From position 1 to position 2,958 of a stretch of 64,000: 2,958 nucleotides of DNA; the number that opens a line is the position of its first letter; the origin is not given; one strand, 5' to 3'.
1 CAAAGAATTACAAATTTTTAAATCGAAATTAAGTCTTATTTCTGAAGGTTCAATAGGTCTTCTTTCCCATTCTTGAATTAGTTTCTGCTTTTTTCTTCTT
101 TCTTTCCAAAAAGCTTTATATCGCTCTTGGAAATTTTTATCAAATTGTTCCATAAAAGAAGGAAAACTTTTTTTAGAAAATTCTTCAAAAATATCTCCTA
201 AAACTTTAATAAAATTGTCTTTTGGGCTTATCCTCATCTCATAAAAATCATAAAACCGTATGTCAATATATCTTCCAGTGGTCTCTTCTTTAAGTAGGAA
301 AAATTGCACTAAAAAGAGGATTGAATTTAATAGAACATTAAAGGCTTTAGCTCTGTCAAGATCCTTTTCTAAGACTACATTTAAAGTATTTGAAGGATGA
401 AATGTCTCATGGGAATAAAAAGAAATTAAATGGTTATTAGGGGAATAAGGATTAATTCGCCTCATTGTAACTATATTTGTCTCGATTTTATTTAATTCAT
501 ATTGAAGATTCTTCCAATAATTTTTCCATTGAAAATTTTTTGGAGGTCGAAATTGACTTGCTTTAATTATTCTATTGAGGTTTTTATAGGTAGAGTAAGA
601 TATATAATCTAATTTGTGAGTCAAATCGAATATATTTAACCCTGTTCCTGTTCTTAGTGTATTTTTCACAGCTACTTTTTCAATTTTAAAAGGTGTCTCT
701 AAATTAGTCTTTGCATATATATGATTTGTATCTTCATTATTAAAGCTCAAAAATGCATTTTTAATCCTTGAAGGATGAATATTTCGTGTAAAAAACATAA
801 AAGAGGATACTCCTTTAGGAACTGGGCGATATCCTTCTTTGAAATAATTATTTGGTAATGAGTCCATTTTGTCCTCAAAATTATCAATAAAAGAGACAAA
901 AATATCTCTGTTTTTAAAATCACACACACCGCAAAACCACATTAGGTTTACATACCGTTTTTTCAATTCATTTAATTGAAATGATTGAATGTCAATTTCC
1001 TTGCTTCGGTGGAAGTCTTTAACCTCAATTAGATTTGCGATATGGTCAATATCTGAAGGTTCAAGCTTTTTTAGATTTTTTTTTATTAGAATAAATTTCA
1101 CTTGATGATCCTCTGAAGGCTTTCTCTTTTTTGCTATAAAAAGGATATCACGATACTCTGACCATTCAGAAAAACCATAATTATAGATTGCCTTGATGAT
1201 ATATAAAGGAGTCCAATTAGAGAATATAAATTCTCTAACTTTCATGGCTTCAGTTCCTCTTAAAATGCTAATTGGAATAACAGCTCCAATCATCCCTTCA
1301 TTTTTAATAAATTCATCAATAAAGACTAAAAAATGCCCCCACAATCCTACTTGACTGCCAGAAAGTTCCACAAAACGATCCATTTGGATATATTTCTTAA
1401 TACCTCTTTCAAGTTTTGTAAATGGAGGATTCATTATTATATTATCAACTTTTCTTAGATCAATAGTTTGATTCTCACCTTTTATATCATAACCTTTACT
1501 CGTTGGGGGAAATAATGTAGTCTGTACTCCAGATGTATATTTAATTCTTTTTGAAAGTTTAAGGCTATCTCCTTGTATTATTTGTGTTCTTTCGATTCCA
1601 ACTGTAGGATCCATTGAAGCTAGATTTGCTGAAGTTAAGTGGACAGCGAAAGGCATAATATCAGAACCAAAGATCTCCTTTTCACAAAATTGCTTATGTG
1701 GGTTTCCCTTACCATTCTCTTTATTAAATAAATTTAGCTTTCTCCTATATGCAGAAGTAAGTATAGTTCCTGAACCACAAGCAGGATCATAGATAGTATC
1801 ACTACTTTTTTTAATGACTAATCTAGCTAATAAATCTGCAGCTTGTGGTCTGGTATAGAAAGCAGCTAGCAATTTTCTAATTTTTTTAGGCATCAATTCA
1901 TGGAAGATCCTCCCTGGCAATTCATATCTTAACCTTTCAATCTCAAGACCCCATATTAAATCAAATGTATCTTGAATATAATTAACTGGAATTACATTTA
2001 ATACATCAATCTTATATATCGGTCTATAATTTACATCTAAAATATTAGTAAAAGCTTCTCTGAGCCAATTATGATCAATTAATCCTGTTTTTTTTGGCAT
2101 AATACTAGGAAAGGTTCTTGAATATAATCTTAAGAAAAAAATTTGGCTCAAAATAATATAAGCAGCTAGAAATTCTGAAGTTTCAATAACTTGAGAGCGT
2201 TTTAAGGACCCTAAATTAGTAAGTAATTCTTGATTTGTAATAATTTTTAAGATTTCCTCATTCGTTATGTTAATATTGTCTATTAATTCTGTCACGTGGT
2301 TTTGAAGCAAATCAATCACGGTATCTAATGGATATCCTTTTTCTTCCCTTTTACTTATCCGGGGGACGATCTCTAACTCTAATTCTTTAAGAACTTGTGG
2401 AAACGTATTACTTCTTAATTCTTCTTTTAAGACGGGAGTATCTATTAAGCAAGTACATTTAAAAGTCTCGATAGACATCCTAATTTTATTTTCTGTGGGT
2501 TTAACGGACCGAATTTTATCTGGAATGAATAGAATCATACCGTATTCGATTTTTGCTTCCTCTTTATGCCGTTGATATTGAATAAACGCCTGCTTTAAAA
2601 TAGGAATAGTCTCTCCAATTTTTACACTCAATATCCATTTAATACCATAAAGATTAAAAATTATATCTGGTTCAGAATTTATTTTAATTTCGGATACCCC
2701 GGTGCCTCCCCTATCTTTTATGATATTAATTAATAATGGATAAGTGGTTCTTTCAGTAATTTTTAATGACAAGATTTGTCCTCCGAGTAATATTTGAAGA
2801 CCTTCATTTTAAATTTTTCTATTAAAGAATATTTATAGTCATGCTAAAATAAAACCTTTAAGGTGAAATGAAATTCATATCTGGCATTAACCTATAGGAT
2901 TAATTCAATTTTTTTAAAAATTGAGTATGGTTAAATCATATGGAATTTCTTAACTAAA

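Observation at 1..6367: Three co-oriented genes: PLD/HKD-zinc-ribbon nuclease, a 566-aa unknown and a large Type IIG-like methyltransferase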

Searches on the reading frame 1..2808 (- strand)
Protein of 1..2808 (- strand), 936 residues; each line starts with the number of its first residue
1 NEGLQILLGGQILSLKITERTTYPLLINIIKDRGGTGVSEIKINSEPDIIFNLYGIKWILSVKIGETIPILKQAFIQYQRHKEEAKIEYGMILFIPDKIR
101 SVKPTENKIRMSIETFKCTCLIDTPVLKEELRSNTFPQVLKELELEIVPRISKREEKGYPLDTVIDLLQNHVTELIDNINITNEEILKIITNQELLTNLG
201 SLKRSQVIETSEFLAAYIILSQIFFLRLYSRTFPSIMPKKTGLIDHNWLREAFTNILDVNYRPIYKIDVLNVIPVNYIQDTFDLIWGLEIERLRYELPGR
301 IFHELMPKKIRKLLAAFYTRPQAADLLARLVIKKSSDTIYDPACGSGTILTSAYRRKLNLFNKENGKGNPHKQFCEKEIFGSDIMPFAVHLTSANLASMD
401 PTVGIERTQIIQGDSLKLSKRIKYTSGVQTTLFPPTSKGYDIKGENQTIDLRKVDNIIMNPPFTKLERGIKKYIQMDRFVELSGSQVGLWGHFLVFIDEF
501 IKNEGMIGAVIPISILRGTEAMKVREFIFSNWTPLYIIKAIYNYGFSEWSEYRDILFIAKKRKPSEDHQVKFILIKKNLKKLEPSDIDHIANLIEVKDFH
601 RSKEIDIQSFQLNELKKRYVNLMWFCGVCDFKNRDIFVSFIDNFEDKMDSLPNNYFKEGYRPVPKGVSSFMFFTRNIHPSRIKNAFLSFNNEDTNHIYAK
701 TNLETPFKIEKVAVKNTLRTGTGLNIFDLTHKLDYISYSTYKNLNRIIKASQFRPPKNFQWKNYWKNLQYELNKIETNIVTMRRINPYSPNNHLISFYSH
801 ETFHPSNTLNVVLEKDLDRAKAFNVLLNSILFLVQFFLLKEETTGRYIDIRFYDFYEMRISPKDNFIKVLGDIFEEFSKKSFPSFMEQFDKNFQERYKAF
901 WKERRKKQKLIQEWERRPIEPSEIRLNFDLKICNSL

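Call 8: search_protein_families(library=pfam, proteins=[window:1-2808:-], max_evalue=0.01)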
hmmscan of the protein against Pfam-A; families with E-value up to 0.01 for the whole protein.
window:1-2808:- (936 aa): 3 families
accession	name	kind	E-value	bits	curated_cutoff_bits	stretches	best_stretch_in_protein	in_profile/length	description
PF02384.22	N6_Mtase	-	6.4e-15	55.7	20.4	1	316-609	27-282/311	N-6 DNA Methylase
PF01170.24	UPF0020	-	0.00037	20.7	22.3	1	327-406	20-106/197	RMKL-like, methyltransferase domain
PF20473.4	MmeI_Mtase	-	0.0038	16.9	27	1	327-360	11-44/259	MmeI, DNA-methyltransferase domain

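Call 9: search_protein_families(library=padloc, proteins=[window:1-2808:-], max_evalue=0.01)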
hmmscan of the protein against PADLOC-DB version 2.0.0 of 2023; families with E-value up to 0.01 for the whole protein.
window:1-2808:- (936 aa): 28 families (the best 25 are shown)
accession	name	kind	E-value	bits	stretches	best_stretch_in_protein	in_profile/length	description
PDLC04134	mad2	-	2.6e-16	57.5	1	301-595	257-485/492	mads_2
PDLC03606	REase_MTase_IIG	-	2e-14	50.8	1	280-617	305-640/935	Type IIG restriction enzyme-methyltransferase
PDLC03267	MTase_II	-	2.6e-14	51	1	311-588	10-242/539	Type II methyltransferase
PDLC03338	MTase_II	-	2.8e-14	50.8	2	281-397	97-214/604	Type II methyltransferase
PDLC03021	MTase_I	-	5.6e-14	49.8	1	315-419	164-264/491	Type I methyltransferase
PDLC03623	REase_MTase_IIG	-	2.7e-09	33.4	1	285-561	274-544/1022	Type IIG restriction enzyme-methyltransferase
PDLC03348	MTase_II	-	1.2e-08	32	1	299-572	205-464/727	Type II methyltransferase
PDLC03226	MTase_II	-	1.4e-08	31.9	1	311-573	13-249/579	Type II methyltransferase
PDLC03630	REase_MTase_IIG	-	4.3e-08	29.5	1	300-392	356-462/1100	Type IIG restriction enzyme-methyltransferase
PDLC03025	MTase_I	-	3.1e-07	27.4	1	316-417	163-257/569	Type I methyltransferase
PDLC03026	MTase_I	-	2.8e-06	24.8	1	314-419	141-247/487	Type I methyltransferase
PDLC03311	MTase_II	-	1.8e-05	21.6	1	455-565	103-212/464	Type II methyltransferase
PDLC03031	MTase_I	-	2.1e-05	21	1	316-354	186-224/834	Type I methyltransferase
PDLC03285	MTase_II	-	2.5e-05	21.5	0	452-604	105-259/413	Type II methyltransferase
PDLC03301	MTase_II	-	3e-05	20.8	0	310-360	70-120/604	Type II methyltransferase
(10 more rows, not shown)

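Call 10: search_protein_families(library=ncbifam, proteins=[window:1-2808:-], max_evalue=0.01)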
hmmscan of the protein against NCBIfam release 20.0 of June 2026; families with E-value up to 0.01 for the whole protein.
window:1-2808:- (936 aa): 4 families
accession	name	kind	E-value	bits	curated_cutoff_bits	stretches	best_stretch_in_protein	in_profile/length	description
TIGR02987.1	met_A_Alw26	exception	5.1e-11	42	353.5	2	316-474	5-133/523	Alw26I/Eco31I/Esp3I family type II restriction adenine-specific DNA-methyltransferase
NF047738.1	antiphage_MADS2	equivalog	1.3e-09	36.9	720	1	298-531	294-535/654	methylation-associated defense system DNA methyltransferase MAD2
NF033451.1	BREX_2_MTaseX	equivalog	0.0024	15.6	400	1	339-392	227-282/1185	BREX-2 system adenine-specific DNA-methyltransferase PglX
NF040721.1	Trm14_Arch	equivalog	0.0085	15.2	280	0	324-463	180-299/370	tRNA (guanine(6)-N2)-methyltransferase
